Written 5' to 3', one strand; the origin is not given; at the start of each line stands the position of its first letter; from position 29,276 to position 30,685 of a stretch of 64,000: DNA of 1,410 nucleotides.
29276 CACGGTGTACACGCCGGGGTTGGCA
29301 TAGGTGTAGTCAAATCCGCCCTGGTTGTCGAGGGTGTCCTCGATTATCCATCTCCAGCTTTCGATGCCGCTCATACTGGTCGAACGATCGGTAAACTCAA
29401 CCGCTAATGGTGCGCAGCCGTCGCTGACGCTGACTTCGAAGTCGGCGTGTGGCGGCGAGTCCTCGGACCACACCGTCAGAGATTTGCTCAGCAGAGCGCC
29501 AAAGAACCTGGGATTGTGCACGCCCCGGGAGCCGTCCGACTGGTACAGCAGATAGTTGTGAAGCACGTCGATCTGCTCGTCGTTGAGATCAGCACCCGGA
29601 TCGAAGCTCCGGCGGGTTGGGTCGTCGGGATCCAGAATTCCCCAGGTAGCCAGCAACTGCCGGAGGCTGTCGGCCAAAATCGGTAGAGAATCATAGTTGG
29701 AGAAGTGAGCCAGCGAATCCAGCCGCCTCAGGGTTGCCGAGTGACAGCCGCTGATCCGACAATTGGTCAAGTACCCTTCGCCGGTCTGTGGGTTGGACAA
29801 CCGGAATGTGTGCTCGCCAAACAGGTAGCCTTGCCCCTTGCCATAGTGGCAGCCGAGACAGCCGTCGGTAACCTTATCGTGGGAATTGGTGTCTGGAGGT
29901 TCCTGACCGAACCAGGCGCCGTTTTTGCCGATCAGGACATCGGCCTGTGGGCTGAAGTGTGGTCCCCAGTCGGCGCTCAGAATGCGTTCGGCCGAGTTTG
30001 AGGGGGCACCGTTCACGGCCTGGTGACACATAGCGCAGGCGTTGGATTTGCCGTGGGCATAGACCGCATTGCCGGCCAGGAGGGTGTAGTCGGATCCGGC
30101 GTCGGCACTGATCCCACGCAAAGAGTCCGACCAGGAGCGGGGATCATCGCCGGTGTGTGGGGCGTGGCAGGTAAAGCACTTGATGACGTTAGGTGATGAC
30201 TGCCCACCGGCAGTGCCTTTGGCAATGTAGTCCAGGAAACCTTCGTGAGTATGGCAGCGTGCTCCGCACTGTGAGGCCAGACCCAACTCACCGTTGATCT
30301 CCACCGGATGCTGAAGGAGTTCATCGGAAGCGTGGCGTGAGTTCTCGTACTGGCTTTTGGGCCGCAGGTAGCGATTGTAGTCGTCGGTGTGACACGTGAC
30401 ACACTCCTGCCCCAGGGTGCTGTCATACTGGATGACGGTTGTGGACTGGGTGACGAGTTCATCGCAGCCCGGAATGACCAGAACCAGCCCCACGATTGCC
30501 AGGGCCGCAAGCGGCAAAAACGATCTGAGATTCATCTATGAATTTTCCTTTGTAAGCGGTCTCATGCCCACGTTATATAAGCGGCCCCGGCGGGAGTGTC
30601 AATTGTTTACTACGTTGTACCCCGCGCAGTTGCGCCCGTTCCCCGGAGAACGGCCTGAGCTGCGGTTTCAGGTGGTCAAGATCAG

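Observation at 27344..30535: Cell-surface lipoprotein combining a multiheme cytochrome c module with at least five PKD domains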

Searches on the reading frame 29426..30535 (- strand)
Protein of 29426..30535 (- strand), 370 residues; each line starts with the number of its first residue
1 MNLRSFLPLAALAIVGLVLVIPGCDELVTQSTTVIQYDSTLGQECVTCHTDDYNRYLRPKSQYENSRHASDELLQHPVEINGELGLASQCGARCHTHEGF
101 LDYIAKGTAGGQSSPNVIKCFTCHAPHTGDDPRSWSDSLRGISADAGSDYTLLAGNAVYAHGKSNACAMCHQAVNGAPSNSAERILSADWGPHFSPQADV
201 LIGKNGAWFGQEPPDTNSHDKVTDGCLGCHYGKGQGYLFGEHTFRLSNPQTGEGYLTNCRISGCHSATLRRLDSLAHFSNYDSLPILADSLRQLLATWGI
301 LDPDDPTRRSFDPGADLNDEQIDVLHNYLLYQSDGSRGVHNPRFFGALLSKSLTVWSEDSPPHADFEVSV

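Call 8: search_solved_structures(query=window:29426-30535:-, max_evalue=10, show_alignments=2)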
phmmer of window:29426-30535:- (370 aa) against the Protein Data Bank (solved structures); distinct sequences matched with E-value up to 10: 1.
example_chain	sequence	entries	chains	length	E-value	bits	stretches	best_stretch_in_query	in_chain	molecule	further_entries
1gy8_A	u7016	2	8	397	0.37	13.2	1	19-98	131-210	UDP-GALACTOSE 4-EPIMERASE | UDP-GALACTOSE-4-EPIMERASE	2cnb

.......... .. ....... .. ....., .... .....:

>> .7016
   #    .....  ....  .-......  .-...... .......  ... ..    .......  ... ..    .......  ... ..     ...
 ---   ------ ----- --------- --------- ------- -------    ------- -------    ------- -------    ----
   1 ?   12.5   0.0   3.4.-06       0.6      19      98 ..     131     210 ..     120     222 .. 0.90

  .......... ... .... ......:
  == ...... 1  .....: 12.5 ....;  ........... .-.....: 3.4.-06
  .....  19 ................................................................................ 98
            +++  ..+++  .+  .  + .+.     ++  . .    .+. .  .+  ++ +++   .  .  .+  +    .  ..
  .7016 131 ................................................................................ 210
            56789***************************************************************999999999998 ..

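Call 9: find_homologous_proteins(query=window:29426-30535:-, max_evalue=0.001)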
Query window:29426-30535:- (370 aa): 80 proteins with E <= 0.001 among 4260 candidates.
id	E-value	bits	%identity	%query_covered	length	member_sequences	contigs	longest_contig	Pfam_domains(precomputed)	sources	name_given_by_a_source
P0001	1.8e-90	322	45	95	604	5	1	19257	PF00801.27,PF18911.7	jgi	-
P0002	1.4e-89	319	46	100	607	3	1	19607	PF00801.27,PF18911.7,PF22113.2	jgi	-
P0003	4.5e-89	318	47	94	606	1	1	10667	PF00801.27,PF18911.7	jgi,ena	-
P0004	3.5e-88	315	43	95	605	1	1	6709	PF00801.27,PF18911.7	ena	-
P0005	4.8e-88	314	45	94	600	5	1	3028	PF00801.27,PF18981.7,PF18911.7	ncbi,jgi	ncbi:MAG: PKD domain-containing protein [Candidatus Zixiibacteriota bacterium]|jgi:PKD repeat protei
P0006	4.9e-88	314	41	100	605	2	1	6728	PF00801.27,PF18911.7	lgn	-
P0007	2.5e-86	309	42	99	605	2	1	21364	PF16820.12,PF00801.27,PF18911.7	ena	-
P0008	5.9e-86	307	43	99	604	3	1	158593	PF00801.27,PF18911.7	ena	-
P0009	1.2e-85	306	45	95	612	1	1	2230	PF00801.27,PF18911.7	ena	-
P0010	3.6e-84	301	41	93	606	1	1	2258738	PF00801.27,PF18911.7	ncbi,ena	-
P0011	3.1e-83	298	45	94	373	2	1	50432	-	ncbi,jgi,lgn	-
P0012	7.8e-83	297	42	99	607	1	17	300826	PF00801.27,PF18911.7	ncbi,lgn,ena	-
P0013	2.0e-82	296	45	96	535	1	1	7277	PF00801.27,PF18911.7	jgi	jgi:PKD repeat protein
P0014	2.1e-82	296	42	99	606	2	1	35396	PF00801.27,PF18911.7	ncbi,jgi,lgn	jgi:PKD repeat protein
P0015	2.3e-82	295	43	96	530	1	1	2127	PF00801.27,PF14522.12,PF18911.7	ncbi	ncbi:MAG: PKD domain-containing protein, partial [Candidatus Zixiibacteriota bacterium]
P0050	3.4e-40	157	33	95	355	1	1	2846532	PF14522.12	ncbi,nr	ncbi:MAG: hypothetical protein JSV44_08225 [Candidatus Zixiibacteriota bacterium]|nr:MAG: hypothetic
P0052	5.6e-37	146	33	95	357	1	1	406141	PF14522.12,PF22113.2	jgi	jgi:hypothetical protein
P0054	9.1e-36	142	34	95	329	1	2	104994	PF09699.16,PF14522.12,PF22113.2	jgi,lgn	-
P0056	6.4e-33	133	33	95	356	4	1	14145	PF09699.16,PF14522.12,PF22113.2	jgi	jgi:hypothetical protein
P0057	7.2e-33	133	31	97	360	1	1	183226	PF14522.12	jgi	jgi:hypothetical protein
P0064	2.6e-30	124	32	95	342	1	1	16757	PF14537.12,PF02335.21,PF14522.12,PF22113.2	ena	-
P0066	1.3e-27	115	28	98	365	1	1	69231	PF14522.12,PF22113.2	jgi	-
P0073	3.6e-19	87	29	70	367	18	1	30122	PF09699.16,PF14537.12,PF14522.12,PF22113.2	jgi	-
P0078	3.2e-15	74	27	67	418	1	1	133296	PF09699.16,PF14537.12,PF14522.12,PF22113.2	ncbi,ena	-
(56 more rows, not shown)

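Call 18: find_encoding_contigs(protein=P0010, flank=8000, max_places=2)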
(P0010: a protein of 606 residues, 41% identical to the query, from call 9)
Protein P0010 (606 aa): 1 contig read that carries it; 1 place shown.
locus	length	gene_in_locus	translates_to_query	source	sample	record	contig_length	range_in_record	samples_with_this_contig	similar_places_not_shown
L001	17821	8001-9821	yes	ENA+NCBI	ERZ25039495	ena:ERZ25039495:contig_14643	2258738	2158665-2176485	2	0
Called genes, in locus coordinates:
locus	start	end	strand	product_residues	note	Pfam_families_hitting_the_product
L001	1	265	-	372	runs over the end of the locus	PF00180:Iso_dh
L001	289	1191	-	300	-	-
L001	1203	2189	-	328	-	-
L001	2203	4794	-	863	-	PF02012:BNR (faint), PF13860:FlgD_ig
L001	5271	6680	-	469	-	-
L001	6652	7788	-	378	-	PF13421:Band_7_1, PF01145:Band_7, PF17032:Zn_ribbon_15 (faint), PF12773:DZR, PF13248:Zn_ribbon_3 (faint), PF18912:DZR_2 (faint), PF24460:DUF7575 (weak), PF13240:Zn_Ribbon_1 (weak)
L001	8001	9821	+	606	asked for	PF18911:PKD_4, PF00801:PKD, PF18911:PKD_4, PF00801:PKD, PF18911:PKD_4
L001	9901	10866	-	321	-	PF01012:ETF, PF00766:ETF_alpha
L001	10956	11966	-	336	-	PF01207:Dus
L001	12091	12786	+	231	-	PF16697:Yop-YscD_cpl, PF00498:FHA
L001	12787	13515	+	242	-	PF00149:Metallophos, PF12850:Metallophos_2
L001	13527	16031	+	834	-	PF05226:CHASE2, PF00069:Pkinase, PF07714:PK_Tyr_Ser-Thr, PF03109:ABC1 (weak)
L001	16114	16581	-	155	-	-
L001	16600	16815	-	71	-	PF02416:TatA_B_E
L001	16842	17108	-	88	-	-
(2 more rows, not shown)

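Call 19: find_encoding_contigs(protein=P0050, flank=8000, max_places=2)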
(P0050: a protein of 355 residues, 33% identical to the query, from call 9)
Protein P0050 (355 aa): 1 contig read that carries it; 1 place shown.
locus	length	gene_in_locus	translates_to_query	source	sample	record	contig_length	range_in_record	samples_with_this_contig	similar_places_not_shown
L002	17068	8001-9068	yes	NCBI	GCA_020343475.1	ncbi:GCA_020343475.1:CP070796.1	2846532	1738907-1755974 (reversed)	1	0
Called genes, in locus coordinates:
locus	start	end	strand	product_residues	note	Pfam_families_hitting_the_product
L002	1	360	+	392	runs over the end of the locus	PF27233:MJ0711_N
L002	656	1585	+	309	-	PF00890:FAD_binding_2 (faint), PF01134:GIDA (faint), PF01266:DAO (faint), PF01946:Thi4 (weak), PF07992:Pyr_redox_2, PF12831:FAD_oxidored (weak), PF13738:Pyr_redox_3, PF00070:Pyr_redox, +2 more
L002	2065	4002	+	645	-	PF00989:PAS (weak), PF13426:PAS_9, PF02518:HATPase_c, PF14501:HATPase_c_5 (weak)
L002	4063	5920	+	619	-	PF08448:PAS_4 (weak), PF13426:PAS_9 (weak), PF00512:HisKA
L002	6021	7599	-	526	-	PF15902:Sortilin-Vps10 (faint)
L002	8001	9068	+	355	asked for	PF14522:Cytochrome_C7 (faint)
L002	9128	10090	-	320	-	PF01012:ETF, PF00766:ETF_alpha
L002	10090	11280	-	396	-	PF01969:Ni_insertion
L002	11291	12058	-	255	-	PF00731:AIRC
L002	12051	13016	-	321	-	PF01207:Dus, PF01180:DHO_dh (faint)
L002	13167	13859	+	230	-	PF16697:Yop-YscD_cpl, PF00498:FHA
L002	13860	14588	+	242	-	PF00149:Metallophos, PF12850:Metallophos_2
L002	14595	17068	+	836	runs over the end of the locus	PF05226:CHASE2, PF00069:Pkinase, PF03109:ABC1 (weak), PF07714:PK_Tyr_Ser-Thr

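Call 20: predict_structure(alignment_id=A1)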
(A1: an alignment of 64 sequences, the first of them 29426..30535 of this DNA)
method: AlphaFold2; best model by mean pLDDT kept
length: 370 residues; sequences in the alignment: 64
mean_pLDDT: 79.7   pTM: 0.78
mean pLDDT of the five models: 79.7, 77.5, 77.3, 72.7, 72.1
residues with pLDDT >= 90: 111; 70-90: 170; 50-70: 62; < 50: 27
segments of 3 or more residues with pLDDT < 50: 26-30, 126-145
pLDDT, mean of each block of 10 residues (from residue 1): 83 91 54 57 66 71 86 87 87 87 86 85 52 43 56 90 87 84 76 85 93 87 82 73 79 80 71 67 94 95 95 91 95 91 94 90 64
secondary structure, 60 per line:
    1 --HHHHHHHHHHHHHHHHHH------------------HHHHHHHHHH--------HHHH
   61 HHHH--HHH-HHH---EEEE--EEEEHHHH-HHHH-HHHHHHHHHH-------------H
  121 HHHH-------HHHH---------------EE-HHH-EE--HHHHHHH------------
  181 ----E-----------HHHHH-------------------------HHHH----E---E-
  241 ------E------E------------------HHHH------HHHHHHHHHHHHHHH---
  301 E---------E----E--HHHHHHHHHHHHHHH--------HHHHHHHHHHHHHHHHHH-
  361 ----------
elements in order: H3-20 H39-48 H57-64 E77-80 E83-86 H87-90 H92-95 H97-106 H120-124 H132-135 H162-168 H197-201 H227-230 H273-276 H283-297 H319-333 H342-359

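Call 22: find_encoding_contigs(protein=P0078, flank=8000, max_places=2)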
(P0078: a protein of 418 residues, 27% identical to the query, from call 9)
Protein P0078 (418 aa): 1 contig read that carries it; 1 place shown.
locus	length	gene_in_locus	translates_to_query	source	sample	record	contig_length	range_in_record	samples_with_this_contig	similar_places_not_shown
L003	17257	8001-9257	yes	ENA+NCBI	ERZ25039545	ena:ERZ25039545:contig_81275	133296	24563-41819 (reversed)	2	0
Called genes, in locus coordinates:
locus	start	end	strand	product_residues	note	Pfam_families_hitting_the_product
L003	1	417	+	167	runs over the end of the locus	PF00490:ALAD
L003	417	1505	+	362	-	PF04055:Radical_SAM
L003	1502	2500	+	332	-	PF22451:NirdL-like_HTH, PF17805:AsnC_trans_reg2, PF22451:NirdL-like_HTH, PF17805:AsnC_trans_reg2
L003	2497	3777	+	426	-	PF00202:Aminotran_3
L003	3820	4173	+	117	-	-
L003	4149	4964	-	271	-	PF00561:Abhydrolase_1, PF00975:Thioesterase, PF12146:Hydrolase_4, PF12697:Abhydrolase_6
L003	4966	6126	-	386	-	PF02811:PHP (faint)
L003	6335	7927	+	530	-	PF02219:MTHFR, PF12225:DUF5981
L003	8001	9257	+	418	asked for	PF09699:Paired_CXXCH_1 (faint), PF14522:Cytochrome_C7 (faint), PF22113:Mtrc-MtrF_II-IV_dom (faint), PF14537:Cytochrom_c3_2 (faint)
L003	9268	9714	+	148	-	-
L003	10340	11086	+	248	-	PF00512:HisKA, PF13581:HATPase_c_2 (faint), PF02518:HATPase_c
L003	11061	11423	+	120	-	PF00072:Response_reg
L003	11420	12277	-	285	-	PF00348:polyprenyl_synt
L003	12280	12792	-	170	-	PF02518:HATPase_c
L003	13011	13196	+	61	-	-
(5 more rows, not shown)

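Call 23: find_encoding_contigs(protein=P0052, flank=8000, max_places=2)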
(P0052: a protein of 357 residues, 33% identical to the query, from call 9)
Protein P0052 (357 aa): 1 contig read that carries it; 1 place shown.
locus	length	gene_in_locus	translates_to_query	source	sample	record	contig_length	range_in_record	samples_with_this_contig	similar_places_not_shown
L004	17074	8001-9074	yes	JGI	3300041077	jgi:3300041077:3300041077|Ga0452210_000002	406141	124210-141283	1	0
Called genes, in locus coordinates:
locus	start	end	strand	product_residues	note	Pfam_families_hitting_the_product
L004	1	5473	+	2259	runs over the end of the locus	PF00113:Enolase_C, PF03952:Enolase_N (faint), PF01326:PPDK_N, PF00391:PEP-utilizers (weak)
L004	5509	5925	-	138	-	PF22746:SHOCT-like_DUF2089-C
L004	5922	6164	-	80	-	-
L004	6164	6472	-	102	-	PF09862:DUF2089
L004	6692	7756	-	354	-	-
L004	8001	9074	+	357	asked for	PF22113:Mtrc-MtrF_II-IV_dom (faint), PF14522:Cytochrome_C7 (faint)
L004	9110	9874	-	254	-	-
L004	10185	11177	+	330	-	PF10518:TAT_signal (weak), PF04015:DUF362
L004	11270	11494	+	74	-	-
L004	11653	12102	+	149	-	PF02082:Rrf2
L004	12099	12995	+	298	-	PF13442:Cytochrome_CBB3 (weak), PF00034:Cytochrom_C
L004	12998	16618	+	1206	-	PF00384:Molybdopterin, PF28599:NarG_dom_V, PF01568:Molydop_binding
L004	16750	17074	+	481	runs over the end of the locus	PF12838:Fer4_7 (weak), PF13237:Fer4_10, PF13247:Fer4_11, PF14711:Nitr_red_bet_C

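Call 24: fold_search(model_id=the predicted structure, library=pdb)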
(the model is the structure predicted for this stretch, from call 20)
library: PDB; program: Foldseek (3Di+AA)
matches with E <= 10: 31; with E <= 0.001: 0
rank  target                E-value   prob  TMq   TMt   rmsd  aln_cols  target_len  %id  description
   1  6qvm_A                7.5e-03  0.98  0.38  0.23  10.5       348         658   17  Undecaheme cytochrome from S-layer of Carboxydothermus ferrireducens (released 2020-03-25)
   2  3rkh_A                1.5e-01  0.51  0.34  0.26  11.2       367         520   13  Structure of the Thioalkalivibrio nitratireducens cytochrome c nitrite reductase in a complex with nitrite (full occup (released 2011-06-15)
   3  2ot4_A                2.1e-01  0.47  0.36  0.28  11.2       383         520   14  Structure of a hexameric multiheme c nitrite reductase from the extremophile bacterium Thiolkalivibrio nitratireducens (released 2008-04-08)
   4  3sxq_B                2.5e-01  0.44  0.36  0.28  11.1       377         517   13  Structure of a hexameric multiheme c nitrite reductase from the extremophile bacterium Thiolkalivibrio paradoxus (released 2012-09-26)
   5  3mmo_A                2.8e-01  0.38  0.35  0.27  11.8       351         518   15  Structure of the Thioalkalivibrio nitratireducens cytochrome c nitrite reductase in complex with cyanide (released 2010-09-29)
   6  3ttb_A                2.9e-01  0.41  0.34  0.26  10.8       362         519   14  Structure of the Thioalkalivibrio paradoxus cytochrome c nitrite reductase in complex with sulfite (released 2011-10-05)
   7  8bcx_D                7.4e-01  0.25  0.21  0.18  10.5       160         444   16  Crystal structure of NrfA-1 from Geobacter metallireducens (released 2023-08-30)
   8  6v0a_E                7.8e-01  0.20  0.19  0.16   9.8       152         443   17  Crystal structure of cytochrome c nitrite reductase from the bacterium Geobacter lovleyi with bound sulfate (released 2020-06-17)
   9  8bcx_C                8.7e-01  0.20  0.20  0.18  10.4       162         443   16  Crystal structure of NrfA-1 from Geobacter metallireducens (released 2023-08-30)
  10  2j7a_B                1.2e+00  0.14  0.27  0.21  10.8       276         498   13  Crystal structure of cytochrome c nitrite reductase NrfHA complex from Desulfovibrio vulgaris (released 2006-12-06)
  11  6v0a_D                1.3e+00  0.15  0.19  0.16   9.8       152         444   17  Crystal structure of cytochrome c nitrite reductase from the bacterium Geobacter lovleyi with bound sulfate (released 2020-06-17)
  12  1gu6_A                1.6e+00  0.12  0.27  0.23  13.3       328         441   13  Structure of the Periplasmic Cytochrome c Nitrite Reductase from Escherichia coli (released 2002-03-08)
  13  6v0a_F                1.7e+00  0.21  0.22  0.18   9.4       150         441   16  Crystal structure of cytochrome c nitrite reductase from the bacterium Geobacter lovleyi with bound sulfate (released 2020-06-17)
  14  8bcx_B                2.0e+00  0.13  0.20  0.17   9.8       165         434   16  Crystal structure of NrfA-1 from Geobacter metallireducens (released 2023-08-30)
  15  8bcx_A                2.0e+00  0.12  0.19  0.16  10.2       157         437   15  Crystal structure of NrfA-1 from Geobacter metallireducens (released 2023-08-30)
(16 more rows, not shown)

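Call 30: search_solved_structures(query=A1, max_evalue=10, show_alignments=4)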
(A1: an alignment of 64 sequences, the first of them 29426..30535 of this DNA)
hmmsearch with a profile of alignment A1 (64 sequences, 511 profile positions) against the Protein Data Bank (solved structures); distinct sequences matched with E-value up to 10: 50.
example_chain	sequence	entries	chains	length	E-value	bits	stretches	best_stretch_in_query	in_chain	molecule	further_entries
9lqj_A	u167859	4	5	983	1.5e-26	96.4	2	378-507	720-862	Collagenase ColH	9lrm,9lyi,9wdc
9lrk_A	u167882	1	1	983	1.5e-26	96.4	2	378-507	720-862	Collagenase ColH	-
1l0q_A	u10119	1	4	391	6.6e-15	58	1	413-506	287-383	Surface layer protein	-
4l9d_A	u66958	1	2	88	4.1e-11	45.5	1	429-507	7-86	Protease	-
6i5b_A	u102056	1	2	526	2.2e-10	43.1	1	62-349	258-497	Uncharacterized protein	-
2kzw_A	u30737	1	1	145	6.7e-10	41.5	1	429-504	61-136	Uncharacterized protein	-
6aem_A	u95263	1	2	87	1.6e-09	40.3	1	427-505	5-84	PKD domain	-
4u6t_A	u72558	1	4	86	2.6e-09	39.6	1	451-502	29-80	ColH protein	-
4u7k_A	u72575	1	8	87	2.7e-09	39.5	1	451-502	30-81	ColH protein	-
4jgu_A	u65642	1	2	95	9.9e-09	37.7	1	454-506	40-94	ColH protein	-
4aqo_A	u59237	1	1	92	1.7e-08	36.9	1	439-505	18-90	COLLAGENASE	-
4jrw_A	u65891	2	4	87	1.9e-08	36.8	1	449-506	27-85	Collagenase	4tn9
2c26_A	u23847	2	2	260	2.8e-08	36.2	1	427-508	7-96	ENDOGLUCANASE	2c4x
2y72_A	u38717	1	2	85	3.3e-08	35.9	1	450-505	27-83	COLLAGENASE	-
2y3u_A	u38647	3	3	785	1.4e-07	33.9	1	392-505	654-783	COLLAGENASE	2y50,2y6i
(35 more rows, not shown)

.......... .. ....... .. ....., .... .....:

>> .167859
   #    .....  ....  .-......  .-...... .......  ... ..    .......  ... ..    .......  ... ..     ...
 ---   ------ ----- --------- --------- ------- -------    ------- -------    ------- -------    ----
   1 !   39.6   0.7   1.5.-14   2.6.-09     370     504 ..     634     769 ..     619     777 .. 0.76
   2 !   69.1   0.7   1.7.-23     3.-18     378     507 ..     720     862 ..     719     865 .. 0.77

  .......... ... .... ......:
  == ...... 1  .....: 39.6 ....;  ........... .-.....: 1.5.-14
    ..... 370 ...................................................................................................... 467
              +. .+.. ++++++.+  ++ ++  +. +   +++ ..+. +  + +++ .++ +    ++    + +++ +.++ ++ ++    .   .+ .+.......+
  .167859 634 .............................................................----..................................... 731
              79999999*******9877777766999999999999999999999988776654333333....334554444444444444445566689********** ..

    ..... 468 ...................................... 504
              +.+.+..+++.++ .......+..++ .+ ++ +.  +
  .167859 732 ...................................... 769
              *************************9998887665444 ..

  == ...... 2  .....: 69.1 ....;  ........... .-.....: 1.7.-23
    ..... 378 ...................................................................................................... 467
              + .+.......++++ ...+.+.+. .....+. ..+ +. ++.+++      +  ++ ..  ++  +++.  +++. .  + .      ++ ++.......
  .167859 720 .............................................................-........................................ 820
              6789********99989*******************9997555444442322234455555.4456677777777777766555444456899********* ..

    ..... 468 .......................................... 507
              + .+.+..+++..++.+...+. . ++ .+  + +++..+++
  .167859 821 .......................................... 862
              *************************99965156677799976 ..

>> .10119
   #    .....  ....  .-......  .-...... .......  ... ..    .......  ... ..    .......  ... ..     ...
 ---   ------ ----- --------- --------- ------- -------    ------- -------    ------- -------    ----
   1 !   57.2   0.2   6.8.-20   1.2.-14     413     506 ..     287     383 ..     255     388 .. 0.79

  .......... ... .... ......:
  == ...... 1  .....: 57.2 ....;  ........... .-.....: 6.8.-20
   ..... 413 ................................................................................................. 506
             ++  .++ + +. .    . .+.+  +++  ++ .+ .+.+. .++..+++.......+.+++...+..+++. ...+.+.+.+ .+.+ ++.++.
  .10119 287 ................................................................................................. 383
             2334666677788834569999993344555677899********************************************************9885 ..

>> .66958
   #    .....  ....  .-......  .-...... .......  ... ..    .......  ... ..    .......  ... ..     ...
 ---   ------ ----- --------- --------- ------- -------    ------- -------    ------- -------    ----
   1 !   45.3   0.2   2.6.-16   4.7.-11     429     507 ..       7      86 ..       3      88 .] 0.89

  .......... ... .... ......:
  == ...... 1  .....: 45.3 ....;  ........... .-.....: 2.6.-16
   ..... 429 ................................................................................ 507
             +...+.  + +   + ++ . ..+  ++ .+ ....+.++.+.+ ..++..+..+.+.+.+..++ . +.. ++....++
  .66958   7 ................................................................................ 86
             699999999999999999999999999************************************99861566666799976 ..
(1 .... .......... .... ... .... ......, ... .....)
